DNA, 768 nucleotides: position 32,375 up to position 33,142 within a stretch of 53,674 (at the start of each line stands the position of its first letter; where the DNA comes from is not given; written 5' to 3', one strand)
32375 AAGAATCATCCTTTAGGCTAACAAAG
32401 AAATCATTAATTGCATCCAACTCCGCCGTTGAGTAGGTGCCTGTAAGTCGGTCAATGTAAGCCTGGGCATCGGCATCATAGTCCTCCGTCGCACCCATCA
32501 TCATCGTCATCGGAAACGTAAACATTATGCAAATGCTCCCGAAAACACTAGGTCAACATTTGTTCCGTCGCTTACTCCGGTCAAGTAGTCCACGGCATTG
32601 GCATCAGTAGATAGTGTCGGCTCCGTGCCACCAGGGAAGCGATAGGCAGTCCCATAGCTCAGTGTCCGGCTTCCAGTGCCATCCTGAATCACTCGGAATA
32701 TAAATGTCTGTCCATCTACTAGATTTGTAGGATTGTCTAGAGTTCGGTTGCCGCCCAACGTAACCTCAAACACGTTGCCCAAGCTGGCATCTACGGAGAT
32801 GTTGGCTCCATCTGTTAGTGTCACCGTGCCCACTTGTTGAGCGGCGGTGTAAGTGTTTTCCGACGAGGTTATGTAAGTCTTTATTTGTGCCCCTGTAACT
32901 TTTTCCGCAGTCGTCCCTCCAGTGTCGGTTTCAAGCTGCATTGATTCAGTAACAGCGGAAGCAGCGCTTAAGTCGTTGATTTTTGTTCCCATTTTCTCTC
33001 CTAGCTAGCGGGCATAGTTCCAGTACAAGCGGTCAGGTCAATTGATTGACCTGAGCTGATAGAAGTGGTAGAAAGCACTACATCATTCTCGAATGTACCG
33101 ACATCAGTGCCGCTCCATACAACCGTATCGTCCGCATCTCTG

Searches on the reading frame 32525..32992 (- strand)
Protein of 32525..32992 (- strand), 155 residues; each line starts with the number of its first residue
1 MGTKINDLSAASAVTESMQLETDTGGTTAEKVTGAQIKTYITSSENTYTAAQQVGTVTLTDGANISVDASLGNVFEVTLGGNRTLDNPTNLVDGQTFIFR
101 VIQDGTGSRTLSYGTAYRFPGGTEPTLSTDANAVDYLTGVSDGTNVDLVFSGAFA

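Call 95: search_protein_families(library=phrogs, max_evalue=0.0001, proteins=[window:32525-32992:-])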
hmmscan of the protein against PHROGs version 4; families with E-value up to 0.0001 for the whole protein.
window:32525-32992:- (155 aa): 3 families
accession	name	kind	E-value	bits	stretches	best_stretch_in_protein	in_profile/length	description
phrog_4757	-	unknown function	8.3e-13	49.3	1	28-138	229-341/359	-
phrog_31840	-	unknown function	6.1e-09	35.1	1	41-148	1204-1312/1321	-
phrog_9017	-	tail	3.9e-06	28.2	1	15-144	14-147/159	tail fiber protein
